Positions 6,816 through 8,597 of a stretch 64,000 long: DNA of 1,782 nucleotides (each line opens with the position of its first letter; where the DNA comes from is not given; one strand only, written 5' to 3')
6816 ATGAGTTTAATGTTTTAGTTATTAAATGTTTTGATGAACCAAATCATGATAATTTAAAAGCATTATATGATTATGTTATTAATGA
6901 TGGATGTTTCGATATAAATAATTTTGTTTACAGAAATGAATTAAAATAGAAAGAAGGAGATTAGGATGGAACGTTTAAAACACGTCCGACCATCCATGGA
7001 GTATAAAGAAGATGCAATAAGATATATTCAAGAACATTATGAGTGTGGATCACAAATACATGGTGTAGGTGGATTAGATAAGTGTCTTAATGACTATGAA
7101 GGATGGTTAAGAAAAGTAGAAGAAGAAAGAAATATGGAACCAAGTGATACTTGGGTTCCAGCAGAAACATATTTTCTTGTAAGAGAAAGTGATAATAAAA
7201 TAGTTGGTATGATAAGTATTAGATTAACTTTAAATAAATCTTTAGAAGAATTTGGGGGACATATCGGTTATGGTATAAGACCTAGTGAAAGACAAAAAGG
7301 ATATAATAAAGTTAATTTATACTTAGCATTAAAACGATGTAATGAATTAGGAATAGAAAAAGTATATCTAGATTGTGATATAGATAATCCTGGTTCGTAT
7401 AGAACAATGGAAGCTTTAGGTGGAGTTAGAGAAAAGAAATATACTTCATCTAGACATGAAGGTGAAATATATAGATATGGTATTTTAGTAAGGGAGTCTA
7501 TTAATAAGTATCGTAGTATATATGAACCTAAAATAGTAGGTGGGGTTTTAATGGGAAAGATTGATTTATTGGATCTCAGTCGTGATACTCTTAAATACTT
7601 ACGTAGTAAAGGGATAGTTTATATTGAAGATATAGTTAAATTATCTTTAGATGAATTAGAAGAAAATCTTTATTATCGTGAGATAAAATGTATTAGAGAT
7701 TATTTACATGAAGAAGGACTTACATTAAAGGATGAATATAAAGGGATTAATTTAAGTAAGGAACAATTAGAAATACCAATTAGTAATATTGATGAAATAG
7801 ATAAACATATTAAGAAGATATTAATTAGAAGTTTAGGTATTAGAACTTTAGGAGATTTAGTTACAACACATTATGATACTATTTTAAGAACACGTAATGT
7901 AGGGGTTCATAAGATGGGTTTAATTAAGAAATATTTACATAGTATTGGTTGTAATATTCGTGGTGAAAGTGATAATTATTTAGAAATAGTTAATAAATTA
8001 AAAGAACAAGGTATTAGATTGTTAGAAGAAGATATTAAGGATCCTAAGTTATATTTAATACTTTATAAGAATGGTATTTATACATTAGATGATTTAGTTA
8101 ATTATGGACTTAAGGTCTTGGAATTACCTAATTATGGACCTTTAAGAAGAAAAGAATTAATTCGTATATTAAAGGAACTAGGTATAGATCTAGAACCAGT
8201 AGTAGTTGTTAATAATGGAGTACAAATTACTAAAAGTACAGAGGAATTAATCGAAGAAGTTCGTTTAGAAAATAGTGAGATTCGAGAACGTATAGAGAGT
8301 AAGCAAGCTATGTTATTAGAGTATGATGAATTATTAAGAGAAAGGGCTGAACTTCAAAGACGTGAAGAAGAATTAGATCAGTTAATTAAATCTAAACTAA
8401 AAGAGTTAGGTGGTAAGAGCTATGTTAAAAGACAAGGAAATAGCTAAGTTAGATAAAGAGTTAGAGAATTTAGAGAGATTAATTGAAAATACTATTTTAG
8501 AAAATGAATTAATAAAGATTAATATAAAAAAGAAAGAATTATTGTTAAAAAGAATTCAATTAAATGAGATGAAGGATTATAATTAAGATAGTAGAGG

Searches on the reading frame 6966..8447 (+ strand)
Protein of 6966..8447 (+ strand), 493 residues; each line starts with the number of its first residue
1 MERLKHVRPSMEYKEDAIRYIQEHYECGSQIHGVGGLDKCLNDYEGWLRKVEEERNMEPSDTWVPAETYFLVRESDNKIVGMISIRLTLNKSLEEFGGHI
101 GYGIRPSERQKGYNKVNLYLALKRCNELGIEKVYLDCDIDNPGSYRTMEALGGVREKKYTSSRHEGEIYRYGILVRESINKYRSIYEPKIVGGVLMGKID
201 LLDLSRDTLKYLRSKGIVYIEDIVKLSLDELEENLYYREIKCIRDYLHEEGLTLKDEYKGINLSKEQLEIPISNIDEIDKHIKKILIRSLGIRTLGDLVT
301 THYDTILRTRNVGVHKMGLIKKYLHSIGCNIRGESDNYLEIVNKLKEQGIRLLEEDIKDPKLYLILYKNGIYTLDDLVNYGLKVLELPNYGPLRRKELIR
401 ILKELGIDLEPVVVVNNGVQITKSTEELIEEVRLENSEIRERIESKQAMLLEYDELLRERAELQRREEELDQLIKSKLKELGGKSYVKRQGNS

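Call 18: search_protein_families(library=pfam, max_evalue=0.001, proteins=[window:6966-8447:+])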
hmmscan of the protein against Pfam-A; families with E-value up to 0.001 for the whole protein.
window:6966-8447:+ (493 aa): 3 families
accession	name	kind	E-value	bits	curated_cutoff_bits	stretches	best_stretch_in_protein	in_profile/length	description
PF00583.31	Acetyltransf_1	-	3.2e-11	44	20.7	1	45-152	9-115/116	Acetyltransferase (GNAT) family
PF13302.13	Acetyltransf_3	-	1.6e-09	39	25.4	1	60-152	44-136/138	Acetyltransferase (GNAT) domain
PF03118.21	RNA_pol_A_CTD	-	7e-09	35.7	23.8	0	197-233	13-49/67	Bacterial RNA polymerase, alpha chain C terminal domain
